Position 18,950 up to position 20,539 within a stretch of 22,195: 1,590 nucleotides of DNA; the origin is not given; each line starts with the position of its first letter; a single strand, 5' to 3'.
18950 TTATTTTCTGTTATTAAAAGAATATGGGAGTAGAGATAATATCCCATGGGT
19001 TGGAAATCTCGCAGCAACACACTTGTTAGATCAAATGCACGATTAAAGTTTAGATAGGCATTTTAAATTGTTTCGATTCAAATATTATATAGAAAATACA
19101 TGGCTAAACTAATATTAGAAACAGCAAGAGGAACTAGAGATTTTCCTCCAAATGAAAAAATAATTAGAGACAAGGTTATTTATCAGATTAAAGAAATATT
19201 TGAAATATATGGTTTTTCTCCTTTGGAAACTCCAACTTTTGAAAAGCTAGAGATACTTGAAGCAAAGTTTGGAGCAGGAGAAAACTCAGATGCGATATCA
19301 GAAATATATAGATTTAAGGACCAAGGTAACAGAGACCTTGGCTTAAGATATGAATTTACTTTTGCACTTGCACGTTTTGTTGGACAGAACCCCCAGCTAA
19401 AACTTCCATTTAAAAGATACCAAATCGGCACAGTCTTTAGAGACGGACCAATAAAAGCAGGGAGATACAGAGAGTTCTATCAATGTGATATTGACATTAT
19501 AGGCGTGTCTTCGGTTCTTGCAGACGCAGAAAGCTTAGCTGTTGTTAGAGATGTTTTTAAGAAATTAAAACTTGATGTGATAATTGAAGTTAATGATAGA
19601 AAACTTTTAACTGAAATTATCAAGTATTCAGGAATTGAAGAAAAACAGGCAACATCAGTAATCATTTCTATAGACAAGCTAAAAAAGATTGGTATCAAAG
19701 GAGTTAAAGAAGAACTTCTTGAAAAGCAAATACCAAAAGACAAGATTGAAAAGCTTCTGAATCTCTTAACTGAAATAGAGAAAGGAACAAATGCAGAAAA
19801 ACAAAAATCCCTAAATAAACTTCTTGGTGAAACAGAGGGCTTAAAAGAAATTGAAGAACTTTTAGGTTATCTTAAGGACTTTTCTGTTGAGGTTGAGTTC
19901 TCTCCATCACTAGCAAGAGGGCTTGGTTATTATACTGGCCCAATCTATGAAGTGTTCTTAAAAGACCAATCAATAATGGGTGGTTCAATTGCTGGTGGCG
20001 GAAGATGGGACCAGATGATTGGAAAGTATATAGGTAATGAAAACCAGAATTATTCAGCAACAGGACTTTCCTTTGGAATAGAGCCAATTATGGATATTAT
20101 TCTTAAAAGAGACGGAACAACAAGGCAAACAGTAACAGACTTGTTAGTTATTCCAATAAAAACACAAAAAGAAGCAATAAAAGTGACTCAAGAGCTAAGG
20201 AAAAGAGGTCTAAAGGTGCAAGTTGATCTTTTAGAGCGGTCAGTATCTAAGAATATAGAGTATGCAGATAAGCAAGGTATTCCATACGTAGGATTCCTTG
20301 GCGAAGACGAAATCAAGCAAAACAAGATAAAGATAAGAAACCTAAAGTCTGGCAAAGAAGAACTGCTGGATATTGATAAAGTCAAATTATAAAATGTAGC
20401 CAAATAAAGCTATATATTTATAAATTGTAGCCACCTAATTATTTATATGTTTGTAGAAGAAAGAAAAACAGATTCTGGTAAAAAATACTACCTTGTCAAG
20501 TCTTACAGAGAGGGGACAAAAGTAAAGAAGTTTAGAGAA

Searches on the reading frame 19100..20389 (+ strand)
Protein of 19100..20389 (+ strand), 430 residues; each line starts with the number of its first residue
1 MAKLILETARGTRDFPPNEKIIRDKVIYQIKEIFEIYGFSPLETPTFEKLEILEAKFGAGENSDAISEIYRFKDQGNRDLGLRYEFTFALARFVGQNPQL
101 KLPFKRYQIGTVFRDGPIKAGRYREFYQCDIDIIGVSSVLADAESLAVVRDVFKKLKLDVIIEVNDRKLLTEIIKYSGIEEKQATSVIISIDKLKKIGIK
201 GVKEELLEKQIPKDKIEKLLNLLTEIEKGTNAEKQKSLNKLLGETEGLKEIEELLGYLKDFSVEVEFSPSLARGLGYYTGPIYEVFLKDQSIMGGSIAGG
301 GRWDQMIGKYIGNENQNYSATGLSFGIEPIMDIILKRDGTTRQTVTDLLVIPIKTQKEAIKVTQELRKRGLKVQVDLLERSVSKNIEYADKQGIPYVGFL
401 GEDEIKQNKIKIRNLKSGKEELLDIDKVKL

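Call 8: search_protein_families(library=ncbifam, proteins=[window:19100-20389:+], max_evalue=0.1)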
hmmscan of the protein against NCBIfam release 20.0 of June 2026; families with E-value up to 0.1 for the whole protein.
window:19100-20389:+ (430 aa): 33 families (the best 25 are shown)
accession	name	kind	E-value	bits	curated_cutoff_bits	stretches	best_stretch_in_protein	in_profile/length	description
NF009085.0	PRK12420.1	equivalog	2.7e-134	448.7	540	1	7-428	5-422/426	histidine--tRNA ligase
TIGR00442.1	hisS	equivalog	2.7e-107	359.3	286.75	1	8-423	2-404/406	histidine--tRNA ligase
TIGR00443.1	hisZ_biosyn_reg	equivalog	1.7e-51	175.2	271.65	1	13-334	1-312/314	ATP phosphoribosyltransferase regulatory subunit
NF008942.0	PRK12292.2-5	equivalog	4.9e-44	150.6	643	1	9-421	12-416/434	ATP phosphoribosyltransferase regulatory subunit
NF008940.0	PRK12292.2-3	equivalog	1.7e-42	145.6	450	1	7-407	4-398/404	ATP phosphoribosyltransferase regulatory subunit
NF008941.0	PRK12292.2-4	equivalog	1.4e-33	116.4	447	1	5-390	6-375/393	ATP phosphoribosyltransferase regulatory subunit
NF008936.0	PRK12292.1-3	equivalog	9.6e-31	107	492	1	8-406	7-397/406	ATP phosphoribosyltransferase regulatory subunit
NF008945.0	PRK12292.3-3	equivalog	1.5e-29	103.3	409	1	10-399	4-357/368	ATP phosphoribosyltransferase regulatory subunit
NF008938.0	PRK12292.1-6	equivalog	4.4e-27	95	833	1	7-394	7-384/420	ATP phosphoribosyltransferase regulatory subunit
NF008939.0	PRK12292.2-1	equivalog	2.3e-24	85.9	335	1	6-377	3-366/391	ATP phosphoribosyltransferase regulatory subunit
NF009086.0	PRK12421.1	equivalog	1.8e-19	70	318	1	26-392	27-376/389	ATP phosphoribosyltransferase regulatory subunit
NF008953.0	PRK12295.1-6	equivalog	1.1e-16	60.8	384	2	216-331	261-376/384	ATP phosphoribosyltransferase regulatory subunit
NF008943.0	PRK12292.3-1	equivalog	3.4e-16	59.3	690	1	10-305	28-310/403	ATP phosphoribosyltransferase regulatory subunit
NF008935.0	PRK12292.1-1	equivalog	6.1e-15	55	350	1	26-383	24-360/382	ATP phosphoribosyltransferase regulatory subunit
TIGR00418.1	thrS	equivalog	5.2e-14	52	383.65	1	349-427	476-556/565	threonine--tRNA ligase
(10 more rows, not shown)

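Call 10: find_encoding_contigs(protein=window:19100-20389:+, flank=10000, max_places=6)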
Protein window:19100-20389:+ (430 aa): 14 contigs read that carry it; 6 places shown.
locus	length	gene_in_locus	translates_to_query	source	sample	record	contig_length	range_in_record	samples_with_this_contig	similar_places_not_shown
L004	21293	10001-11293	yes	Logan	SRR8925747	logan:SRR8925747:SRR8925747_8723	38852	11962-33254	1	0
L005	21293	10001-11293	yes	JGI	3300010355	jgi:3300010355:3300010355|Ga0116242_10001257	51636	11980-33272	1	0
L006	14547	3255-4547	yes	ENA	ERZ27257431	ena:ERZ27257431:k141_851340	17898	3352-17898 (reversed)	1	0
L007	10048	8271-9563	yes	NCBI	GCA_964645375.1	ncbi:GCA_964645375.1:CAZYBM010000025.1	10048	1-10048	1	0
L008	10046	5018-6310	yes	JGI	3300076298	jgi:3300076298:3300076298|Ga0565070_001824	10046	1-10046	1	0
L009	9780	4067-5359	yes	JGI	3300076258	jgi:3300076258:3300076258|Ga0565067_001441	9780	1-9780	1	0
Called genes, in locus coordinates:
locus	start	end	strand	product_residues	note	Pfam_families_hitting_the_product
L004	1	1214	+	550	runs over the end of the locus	-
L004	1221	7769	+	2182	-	PF13620:CarboxypepD_reg (faint)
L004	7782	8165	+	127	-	-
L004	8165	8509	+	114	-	-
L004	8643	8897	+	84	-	-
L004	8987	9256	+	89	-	PF00216:Bac_DNA_binding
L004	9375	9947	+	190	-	-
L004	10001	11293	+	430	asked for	PF13393:tRNA-synt_His, PF00587:tRNA-synt_2b (weak), PF03129:HGTP_anticodon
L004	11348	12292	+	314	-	PF02661:Fic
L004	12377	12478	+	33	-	-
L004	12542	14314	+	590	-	PF01411:tRNA-synt_2c, PF07973:tRNA_SAD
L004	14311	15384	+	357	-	PF13091:PLDc_2, PF00614:PLDc (faint), PF13091:PLDc_2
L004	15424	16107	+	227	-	-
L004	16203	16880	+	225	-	-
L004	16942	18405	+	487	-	PF00587:tRNA-synt_2b, PF03129:HGTP_anticodon, PF09180:ProRS-C_1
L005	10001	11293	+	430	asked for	PF13393:tRNA-synt_His, PF00587:tRNA-synt_2b (weak), PF03129:HGTP_anticodon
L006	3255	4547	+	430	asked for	PF13393:tRNA-synt_His, PF00587:tRNA-synt_2b (weak), PF03129:HGTP_anticodon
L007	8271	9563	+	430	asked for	PF13393:tRNA-synt_His, PF00587:tRNA-synt_2b (weak), PF03129:HGTP_anticodon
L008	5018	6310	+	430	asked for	PF13393:tRNA-synt_His, PF00587:tRNA-synt_2b (weak), PF03129:HGTP_anticodon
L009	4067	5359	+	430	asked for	PF13393:tRNA-synt_His, PF00587:tRNA-synt_2b (weak), PF03129:HGTP_anticodon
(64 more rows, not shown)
